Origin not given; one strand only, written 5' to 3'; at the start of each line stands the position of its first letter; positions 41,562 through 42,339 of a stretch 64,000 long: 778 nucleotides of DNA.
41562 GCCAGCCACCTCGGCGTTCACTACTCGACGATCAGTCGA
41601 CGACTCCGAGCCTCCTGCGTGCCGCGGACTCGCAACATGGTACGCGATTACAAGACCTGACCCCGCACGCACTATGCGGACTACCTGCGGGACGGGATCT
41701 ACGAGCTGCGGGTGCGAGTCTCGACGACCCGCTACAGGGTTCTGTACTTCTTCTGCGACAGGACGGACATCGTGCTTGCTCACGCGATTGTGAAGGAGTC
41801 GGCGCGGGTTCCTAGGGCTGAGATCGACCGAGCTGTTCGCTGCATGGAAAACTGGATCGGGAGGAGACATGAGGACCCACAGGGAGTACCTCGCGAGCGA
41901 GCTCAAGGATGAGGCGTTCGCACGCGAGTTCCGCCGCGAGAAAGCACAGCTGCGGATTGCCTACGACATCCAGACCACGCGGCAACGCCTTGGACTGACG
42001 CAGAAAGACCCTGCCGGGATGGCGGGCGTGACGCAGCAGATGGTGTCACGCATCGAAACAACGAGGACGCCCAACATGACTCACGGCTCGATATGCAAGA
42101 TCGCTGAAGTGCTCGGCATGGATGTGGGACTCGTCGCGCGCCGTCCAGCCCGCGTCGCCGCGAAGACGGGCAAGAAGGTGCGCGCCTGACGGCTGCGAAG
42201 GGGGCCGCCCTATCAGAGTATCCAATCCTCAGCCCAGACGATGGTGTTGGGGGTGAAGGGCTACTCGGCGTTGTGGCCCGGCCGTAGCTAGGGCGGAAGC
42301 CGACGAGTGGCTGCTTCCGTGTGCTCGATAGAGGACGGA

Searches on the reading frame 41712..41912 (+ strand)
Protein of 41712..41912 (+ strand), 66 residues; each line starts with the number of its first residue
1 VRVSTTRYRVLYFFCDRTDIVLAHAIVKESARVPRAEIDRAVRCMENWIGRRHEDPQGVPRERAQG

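Call 3: search_protein_families(library=pfam, proteins=[window:41712-41912:+], max_evalue=0.01)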
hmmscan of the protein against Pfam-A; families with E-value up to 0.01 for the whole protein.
window:41712-41912:+ (66 aa): 1 family
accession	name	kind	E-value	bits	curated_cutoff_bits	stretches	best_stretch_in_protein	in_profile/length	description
PF05973.20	Gp49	-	3.3e-07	30.7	23.9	1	4-45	48-89/90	Phage derived protein Gp49-like (DUF891)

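Call 4: search_protein_families(library=padloc, proteins=[window:41712-41912:+], max_evalue=0.01)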
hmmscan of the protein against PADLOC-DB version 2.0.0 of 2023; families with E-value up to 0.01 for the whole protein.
window:41712-41912:+ (66 aa): 1 family
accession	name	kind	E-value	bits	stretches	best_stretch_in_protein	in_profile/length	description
PDLC03886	NsnC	-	0.00066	17.2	1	6-42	247-283/293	-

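Call 6: search_protein_families(library=ncbifam, proteins=[window:41712-41912:+], max_evalue=0.01)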
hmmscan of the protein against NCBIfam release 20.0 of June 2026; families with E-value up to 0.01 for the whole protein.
window:41712-41912:+ (66 aa): 0 families

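Call 60: search_protein_families(library=phrogs, proteins=[window:41712-41912:+], max_evalue=0.001)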
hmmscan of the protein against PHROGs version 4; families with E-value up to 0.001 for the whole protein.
window:41712-41912:+ (66 aa): 1 family
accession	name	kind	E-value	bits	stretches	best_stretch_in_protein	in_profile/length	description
phrog_2523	-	unknown function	0.00011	23.3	1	1-47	55-103/108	-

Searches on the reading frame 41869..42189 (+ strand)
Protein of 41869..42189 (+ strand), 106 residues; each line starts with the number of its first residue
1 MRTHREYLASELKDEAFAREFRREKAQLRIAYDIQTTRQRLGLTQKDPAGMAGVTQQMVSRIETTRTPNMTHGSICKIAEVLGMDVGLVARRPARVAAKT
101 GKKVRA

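Call 3: search_protein_families(library=pfam, proteins=[window:41869-42189:+], max_evalue=0.01)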
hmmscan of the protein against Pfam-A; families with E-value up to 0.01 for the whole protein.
window:41869-42189:+ (106 aa): 5 families
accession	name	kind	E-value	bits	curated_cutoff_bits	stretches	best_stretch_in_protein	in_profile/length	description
PF13560.12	HTH_31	-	8.1e-08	32.9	27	1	36-90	8-62/64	Helix-turn-helix domain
PF01381.28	HTH_3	-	1.9e-06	28.2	23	1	36-84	3-50/55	Helix-turn-helix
PF13744.12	HTH_37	-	9.4e-06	25.8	27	1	26-89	15-78/80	Helix-turn-helix domain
PF15731.11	MqsA_antitoxin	-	0.0028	18.2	30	1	18-81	57-119/131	Antitoxin component of bacterial toxin-antitoxin system, MqsA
PF13545.12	HTH_Crp_2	-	0.0046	17.3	27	0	35-62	15-42/70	Crp-like helix-turn-helix domain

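Call 4: search_protein_families(library=padloc, proteins=[window:41869-42189:+], max_evalue=0.01)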
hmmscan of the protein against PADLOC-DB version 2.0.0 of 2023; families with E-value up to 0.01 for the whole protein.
window:41869-42189:+ (106 aa): 9 families
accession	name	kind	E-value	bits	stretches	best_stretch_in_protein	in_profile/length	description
PDLC03953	RmrA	-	2.6e-07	28.2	1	33-99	9-74/373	-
PDLC02926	HTH_VI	-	6.9e-06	24.2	1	33-86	5-57/92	-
PDLC03949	RmrA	-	6.6e-05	19.9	1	34-92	7-64/363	-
PDLC03946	RmrA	-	0.00018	18.4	1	34-86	7-58/357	-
PDLC04760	PDC-M64C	-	0.00058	18.2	1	13-90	10-86/93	-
PDLC03952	RmrA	-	0.00071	16.5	1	23-93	16-85/395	-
PDLC03947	RmrA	-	0.0026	14.6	1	27-86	9-67/383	-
PDLC03954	RmrA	-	0.0067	13.4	1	34-91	15-71/380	-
PDLC04142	capH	-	0.0092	15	0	31-86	8-60/103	capH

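Call 6: search_protein_families(library=ncbifam, proteins=[window:41869-42189:+], max_evalue=0.01)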
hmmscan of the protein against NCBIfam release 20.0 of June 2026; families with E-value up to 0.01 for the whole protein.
window:41869-42189:+ (106 aa): 9 families
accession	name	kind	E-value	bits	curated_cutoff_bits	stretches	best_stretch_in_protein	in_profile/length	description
TIGR03070.1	couple_hipB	subfamily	1.5e-08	34.4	71.65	1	30-85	3-57/58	type II toxin-antitoxin system Y4mF family antitoxin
TIGR03830.1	CxxCG_CxxCG_HTH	subfamily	5.2e-08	32.7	61.8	1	16-70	52-107/127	type II TA system antitoxin MqsA family protein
NF041951.1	phage_RstR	subfamily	0.00045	20.5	80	1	30-86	3-58/108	RstR family transcriptional repressor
NF007408.0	PRK09943.1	equivalog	0.0012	18.5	211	1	31-84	9-61/185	HTH-type transcriptional regulator PuuR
NF006158.0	PRK08301.1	equivalog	0.0018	17.8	339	1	10-64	176-227/241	RNA polymerase sporulation sigma factor SigE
NF040522.1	VC1465_fam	subfamily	0.0019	18.2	70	1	34-68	1-35/111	VC1465 family Xer recombination activation factor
TIGR02835.1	spore_sigmaE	equivalog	0.0082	15.6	348.6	1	10-64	169-220/234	RNA polymerase sporulation sigma factor SigE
NF007271.0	PRK09726.1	equivalog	0.0091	16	79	0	29-91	12-73/88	type II toxin-antitoxin system antitoxin HipB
NF006015.0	PRK08154.1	subfamily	0.01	15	204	0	18-87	19-87/314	anaerobic benzoate catabolism transcriptional regulator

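Call 60: search_protein_families(library=phrogs, proteins=[window:41869-42189:+], max_evalue=0.001)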
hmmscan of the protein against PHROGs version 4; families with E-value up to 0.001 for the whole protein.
window:41869-42189:+ (106 aa): 9 families
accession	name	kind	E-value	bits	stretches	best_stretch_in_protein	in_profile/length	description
phrog_1373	-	transcription regulation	7.7e-09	36.7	1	1-90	34-123/166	transcriptional regulator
phrog_8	-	transcription regulation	8.5e-07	29.7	1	29-86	165-212/346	transcriptional regulator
phrog_5823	-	transcription regulation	1.1e-06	29.1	1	29-98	6-75/404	transcriptional regulator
phrog_7950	-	transcription regulation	3.1e-06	28.2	1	34-73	12-55/68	transcriptional repressor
phrog_7241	-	transcription regulation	5.9e-06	27.4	1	34-86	66-117/122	transcriptional regulator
phrog_2339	-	DNA, RNA and nucleotide metabolism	1.2e-05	26.2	1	18-91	16-87/98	HTH DNA binding protein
phrog_2328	-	transcription regulation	3.1e-05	24.8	1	24-86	10-71/128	transcriptional repressor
phrog_3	-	transcription regulation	0.00022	22.1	1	36-85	95-141/430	transcriptional repressor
phrog_4836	-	transcription regulation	0.00095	19.8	0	24-87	70-132/194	CII-like regulator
